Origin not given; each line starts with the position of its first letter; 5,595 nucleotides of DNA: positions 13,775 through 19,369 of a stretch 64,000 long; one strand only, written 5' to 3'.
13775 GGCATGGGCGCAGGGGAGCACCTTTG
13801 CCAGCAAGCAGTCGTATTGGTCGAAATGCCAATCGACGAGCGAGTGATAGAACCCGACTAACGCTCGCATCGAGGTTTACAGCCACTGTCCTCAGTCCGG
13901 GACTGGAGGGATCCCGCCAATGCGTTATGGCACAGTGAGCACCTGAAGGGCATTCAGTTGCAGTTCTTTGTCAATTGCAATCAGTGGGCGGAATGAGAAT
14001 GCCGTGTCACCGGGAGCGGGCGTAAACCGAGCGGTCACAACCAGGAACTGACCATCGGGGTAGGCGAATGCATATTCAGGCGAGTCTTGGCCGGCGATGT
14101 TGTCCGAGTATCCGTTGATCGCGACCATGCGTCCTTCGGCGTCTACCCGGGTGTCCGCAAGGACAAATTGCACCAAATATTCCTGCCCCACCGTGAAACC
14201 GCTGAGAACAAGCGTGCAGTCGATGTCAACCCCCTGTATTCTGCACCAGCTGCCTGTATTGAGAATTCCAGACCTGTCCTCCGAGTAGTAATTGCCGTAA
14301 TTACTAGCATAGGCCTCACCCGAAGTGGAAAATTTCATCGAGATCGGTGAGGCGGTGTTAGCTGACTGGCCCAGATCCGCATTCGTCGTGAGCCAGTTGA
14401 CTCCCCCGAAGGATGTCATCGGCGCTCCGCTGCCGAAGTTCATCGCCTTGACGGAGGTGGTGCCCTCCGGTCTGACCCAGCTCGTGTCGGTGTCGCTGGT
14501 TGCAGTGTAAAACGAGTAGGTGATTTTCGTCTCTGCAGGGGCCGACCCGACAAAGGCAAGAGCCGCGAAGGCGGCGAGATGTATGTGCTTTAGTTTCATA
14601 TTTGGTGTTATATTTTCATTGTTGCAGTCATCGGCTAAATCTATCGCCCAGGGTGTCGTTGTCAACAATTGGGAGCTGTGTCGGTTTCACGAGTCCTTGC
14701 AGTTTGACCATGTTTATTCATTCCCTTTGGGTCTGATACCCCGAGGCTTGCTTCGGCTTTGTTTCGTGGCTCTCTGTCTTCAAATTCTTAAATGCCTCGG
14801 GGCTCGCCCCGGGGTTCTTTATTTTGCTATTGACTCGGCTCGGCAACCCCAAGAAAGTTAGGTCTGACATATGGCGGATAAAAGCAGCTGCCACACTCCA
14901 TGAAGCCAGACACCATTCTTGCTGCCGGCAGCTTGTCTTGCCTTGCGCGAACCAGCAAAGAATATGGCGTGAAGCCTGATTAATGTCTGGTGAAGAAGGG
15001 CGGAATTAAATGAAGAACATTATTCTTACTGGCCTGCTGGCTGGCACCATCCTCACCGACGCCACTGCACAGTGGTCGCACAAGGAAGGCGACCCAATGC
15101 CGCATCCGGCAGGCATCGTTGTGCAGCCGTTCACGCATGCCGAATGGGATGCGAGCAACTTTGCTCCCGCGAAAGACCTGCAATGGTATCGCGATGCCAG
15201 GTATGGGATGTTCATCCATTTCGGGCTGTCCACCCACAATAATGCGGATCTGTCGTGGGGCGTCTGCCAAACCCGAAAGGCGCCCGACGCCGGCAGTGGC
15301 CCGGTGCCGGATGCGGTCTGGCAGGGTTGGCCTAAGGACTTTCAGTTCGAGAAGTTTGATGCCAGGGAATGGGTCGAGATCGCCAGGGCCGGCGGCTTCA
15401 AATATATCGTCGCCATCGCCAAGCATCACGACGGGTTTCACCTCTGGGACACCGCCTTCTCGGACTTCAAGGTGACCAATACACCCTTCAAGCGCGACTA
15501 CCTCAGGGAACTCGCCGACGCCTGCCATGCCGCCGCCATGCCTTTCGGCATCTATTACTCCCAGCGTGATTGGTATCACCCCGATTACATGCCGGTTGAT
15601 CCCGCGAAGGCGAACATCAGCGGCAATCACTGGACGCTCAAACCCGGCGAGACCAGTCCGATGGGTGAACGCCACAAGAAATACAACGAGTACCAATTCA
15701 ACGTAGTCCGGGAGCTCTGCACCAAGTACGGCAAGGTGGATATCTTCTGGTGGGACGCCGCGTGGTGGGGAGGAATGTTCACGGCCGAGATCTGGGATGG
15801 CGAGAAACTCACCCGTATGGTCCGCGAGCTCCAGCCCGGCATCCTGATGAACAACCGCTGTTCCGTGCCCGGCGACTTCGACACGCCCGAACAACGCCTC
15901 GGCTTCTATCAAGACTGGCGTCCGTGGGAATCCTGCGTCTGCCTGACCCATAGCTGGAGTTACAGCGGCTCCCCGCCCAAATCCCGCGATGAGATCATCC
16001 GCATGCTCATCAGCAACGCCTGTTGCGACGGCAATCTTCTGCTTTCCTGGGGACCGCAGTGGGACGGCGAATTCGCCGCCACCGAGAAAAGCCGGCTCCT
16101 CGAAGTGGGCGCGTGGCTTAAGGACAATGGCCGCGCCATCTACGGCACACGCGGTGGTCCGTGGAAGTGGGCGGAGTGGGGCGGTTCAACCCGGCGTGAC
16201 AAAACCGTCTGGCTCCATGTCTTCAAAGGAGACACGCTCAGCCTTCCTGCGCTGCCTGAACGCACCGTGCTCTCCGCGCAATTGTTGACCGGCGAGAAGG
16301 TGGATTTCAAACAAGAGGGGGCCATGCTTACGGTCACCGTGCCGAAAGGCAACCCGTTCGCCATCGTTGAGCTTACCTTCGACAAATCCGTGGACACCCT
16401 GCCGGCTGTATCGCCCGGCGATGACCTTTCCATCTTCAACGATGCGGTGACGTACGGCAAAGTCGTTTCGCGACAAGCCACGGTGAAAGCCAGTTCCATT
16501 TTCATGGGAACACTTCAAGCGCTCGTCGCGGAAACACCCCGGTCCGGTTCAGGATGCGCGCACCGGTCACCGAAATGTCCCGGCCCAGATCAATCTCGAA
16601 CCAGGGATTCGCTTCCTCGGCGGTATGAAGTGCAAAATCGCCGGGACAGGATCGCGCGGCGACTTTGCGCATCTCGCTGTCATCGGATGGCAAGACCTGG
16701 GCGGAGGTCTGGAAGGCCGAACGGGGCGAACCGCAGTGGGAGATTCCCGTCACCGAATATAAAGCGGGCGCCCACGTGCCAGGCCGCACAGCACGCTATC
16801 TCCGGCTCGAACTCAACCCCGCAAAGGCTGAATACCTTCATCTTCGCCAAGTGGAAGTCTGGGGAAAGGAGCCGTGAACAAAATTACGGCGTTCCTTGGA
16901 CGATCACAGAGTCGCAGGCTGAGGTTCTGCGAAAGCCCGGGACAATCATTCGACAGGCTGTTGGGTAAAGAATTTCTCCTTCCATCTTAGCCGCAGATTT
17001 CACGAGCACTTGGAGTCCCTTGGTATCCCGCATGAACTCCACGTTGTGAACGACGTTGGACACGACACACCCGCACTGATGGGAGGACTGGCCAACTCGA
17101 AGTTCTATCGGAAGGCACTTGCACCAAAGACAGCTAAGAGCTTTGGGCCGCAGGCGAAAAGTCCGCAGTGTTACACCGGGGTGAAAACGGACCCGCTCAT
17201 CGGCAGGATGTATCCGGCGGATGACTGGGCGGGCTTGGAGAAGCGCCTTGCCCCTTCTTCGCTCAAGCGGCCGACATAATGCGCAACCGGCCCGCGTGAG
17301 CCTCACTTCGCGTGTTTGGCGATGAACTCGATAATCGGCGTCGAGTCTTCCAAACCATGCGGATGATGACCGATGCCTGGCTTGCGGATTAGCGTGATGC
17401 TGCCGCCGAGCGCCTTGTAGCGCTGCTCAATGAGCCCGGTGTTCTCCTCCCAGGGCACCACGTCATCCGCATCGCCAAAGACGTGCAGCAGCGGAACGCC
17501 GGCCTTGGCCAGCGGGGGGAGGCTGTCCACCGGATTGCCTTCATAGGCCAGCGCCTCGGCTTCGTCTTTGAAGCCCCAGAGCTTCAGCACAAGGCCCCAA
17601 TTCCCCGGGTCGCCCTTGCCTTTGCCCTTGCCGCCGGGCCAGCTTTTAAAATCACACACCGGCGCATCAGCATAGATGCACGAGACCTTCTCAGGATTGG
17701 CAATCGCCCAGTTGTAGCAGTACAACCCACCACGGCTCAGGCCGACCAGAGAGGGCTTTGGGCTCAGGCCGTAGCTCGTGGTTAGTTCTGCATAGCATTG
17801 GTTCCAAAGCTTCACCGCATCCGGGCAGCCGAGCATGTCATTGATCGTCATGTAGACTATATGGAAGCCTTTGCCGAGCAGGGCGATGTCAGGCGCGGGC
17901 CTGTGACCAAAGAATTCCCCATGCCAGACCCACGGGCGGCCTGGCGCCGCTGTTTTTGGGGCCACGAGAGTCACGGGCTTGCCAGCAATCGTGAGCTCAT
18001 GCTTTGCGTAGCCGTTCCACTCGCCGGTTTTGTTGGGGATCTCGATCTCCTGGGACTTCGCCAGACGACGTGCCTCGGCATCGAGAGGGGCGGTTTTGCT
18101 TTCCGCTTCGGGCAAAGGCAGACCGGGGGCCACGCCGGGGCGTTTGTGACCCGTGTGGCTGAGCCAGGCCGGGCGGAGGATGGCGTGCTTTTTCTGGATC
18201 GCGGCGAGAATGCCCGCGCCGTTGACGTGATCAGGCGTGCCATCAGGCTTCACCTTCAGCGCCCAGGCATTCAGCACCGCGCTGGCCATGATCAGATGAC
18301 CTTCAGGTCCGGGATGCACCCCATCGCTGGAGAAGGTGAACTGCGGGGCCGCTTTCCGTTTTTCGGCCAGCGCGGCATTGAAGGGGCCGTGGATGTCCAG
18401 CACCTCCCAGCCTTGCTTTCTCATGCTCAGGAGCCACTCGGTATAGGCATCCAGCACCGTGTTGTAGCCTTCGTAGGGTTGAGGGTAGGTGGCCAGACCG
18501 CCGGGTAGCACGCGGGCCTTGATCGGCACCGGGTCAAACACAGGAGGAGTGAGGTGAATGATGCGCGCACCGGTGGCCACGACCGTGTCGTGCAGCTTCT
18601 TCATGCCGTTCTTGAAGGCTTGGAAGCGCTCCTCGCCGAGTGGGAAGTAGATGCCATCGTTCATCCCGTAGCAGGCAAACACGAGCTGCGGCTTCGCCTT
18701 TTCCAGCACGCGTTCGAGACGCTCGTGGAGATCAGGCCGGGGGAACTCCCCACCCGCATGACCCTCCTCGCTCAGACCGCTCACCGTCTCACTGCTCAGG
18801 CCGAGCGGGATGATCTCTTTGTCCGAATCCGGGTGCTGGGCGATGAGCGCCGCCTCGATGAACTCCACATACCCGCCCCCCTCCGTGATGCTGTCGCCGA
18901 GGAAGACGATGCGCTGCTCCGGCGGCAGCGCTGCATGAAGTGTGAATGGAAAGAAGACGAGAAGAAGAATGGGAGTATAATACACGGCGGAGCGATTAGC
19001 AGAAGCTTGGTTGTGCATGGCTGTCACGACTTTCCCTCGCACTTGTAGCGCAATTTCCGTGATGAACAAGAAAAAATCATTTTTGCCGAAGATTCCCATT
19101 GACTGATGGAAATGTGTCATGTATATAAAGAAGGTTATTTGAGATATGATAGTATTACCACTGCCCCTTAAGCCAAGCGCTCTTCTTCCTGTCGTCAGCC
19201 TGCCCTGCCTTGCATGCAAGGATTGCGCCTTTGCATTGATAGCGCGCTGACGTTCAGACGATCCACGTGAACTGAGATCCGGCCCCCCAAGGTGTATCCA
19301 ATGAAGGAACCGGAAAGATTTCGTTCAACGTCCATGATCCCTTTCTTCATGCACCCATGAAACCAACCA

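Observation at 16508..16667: Local ~160-bp inversion splits the discoidin domain of a GH29 fucosidase across both strands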

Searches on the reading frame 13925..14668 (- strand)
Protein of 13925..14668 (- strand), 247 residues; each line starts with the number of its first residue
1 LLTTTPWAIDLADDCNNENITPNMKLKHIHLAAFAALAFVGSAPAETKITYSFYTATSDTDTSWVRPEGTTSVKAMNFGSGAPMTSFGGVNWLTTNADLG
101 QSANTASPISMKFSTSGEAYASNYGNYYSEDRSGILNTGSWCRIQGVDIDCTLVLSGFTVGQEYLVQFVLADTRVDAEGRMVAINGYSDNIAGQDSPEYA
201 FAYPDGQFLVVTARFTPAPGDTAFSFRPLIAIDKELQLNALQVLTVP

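Call 26: search_protein_families(library=pfam, max_evalue=0.00001, proteins=[window:13925-14668:-])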
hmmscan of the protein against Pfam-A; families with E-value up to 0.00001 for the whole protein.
window:13925-14668:- (247 aa): 0 families

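Call 38: find_encoding_contigs(protein=window:13925-14668:-, flank=3000, max_places=8)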
Protein window:13925-14668:- (247 aa): no gene with exactly this product is on record in the collection.

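Call 39: find_encoding_contigs(protein=window:13925-14596:-, flank=3000, max_places=8)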
Protein window:13925-14596:- (223 aa): no gene with exactly this product is on record in the collection.

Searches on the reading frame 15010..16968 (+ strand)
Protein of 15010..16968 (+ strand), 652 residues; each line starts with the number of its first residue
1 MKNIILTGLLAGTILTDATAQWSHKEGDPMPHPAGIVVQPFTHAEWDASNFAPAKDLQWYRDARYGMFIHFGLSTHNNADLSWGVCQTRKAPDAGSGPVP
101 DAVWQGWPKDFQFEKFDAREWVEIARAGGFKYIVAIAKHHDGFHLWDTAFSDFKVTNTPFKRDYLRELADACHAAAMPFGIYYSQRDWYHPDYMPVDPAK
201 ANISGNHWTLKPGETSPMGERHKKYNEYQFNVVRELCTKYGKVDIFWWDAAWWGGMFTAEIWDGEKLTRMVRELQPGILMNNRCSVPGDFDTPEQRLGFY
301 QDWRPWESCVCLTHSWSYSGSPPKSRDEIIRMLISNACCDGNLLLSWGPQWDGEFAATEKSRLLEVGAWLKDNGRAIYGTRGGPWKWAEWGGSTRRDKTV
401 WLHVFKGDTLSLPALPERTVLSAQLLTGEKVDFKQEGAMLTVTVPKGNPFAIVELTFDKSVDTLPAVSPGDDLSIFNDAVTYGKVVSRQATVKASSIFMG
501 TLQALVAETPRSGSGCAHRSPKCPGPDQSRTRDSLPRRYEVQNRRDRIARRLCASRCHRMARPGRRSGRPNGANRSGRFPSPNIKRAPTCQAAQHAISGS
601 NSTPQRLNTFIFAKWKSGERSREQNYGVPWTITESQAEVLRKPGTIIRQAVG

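Call 5: search_protein_families(library=pfam, max_evalue=1, proteins=[window:15010-16968:+])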
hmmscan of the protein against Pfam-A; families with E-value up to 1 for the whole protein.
window:15010-16968:+ (652 aa): 2 families
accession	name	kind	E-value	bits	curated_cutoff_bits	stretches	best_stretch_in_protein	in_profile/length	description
PF01120.23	Alpha_L_fucos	-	1.5e-69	235.5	25.2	1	49-374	19-344/345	Alpha-L-fucosidase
PF14871.12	GHL6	-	0.0047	17.6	35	1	117-244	1-126/132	Hypothetical glycosyl hydrolase 6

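Call 7: find_encoding_contigs(protein=window:15010-16968:+, flank=5000, max_places=10)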
Protein window:15010-16968:+ (652 aa): 5 contigs read that carry it; 4 places shown.
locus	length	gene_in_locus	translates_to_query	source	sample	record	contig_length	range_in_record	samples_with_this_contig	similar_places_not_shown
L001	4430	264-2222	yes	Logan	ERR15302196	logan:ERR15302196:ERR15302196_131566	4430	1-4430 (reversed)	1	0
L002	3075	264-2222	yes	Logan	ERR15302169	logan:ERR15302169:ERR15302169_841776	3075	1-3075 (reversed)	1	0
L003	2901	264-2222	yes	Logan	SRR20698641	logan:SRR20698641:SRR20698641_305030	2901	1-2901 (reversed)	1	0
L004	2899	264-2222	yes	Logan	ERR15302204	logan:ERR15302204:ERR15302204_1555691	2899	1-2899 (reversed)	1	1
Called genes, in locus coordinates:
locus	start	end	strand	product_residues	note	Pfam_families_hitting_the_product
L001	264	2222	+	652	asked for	PF01120:Alpha_L_fucos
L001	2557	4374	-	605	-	PF00657:Lipase_GDSL, PF13472:Lipase_GDSL_2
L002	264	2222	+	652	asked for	PF01120:Alpha_L_fucos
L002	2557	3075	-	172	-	?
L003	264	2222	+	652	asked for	PF01120:Alpha_L_fucos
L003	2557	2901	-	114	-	?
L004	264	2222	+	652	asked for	PF01120:Alpha_L_fucos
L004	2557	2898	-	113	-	?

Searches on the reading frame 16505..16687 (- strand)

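Call 5: search_protein_families(library=pfam, max_evalue=1, proteins=[window:16505-16687:-])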
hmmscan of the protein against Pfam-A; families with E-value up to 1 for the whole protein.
seq(61 aa): 3 families
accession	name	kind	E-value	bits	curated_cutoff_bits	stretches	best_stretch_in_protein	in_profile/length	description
PF22633.2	F5_F8_type_C_2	-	0.0017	19.4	27.8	1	21-50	13-42/91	NedA-like, galactose-binding domain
PF00754.31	F5_F8_type_C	-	0.027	15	28.2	1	22-49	28-56/127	F5/8 type C domain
PF25165.1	DUF7828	-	0.16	12.1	25.7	1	5-34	24-54/87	Domain of unknown function (DUF7828)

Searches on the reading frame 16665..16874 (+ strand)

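Call 5: search_protein_families(library=pfam, max_evalue=1, proteins=[window:16665-16874:+])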
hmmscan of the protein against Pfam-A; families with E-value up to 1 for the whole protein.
seq(70 aa): 1 family
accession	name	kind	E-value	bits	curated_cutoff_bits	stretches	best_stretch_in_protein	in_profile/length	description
PF00754.31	F5_F8_type_C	-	0.15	12.6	28.2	1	2-52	67-114/127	F5/8 type C domain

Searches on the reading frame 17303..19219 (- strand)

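Call 26: search_protein_families(library=pfam, max_evalue=0.00001, proteins=[window:17303-19219:-])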
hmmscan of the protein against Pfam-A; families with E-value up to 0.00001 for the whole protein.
window:17303-19219:- (638 aa): 2 families
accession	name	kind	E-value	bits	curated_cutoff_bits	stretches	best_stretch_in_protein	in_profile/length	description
PF13472.12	Lipase_GDSL_2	-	7.7e-16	59.5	32.9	1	106-308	1-176/178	GDSL-like Lipase/Acylhydrolase family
PF00657.28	Lipase_GDSL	-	3.9e-12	47.2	23.6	1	104-315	1-208/208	GDSL-like Lipase/Acylhydrolase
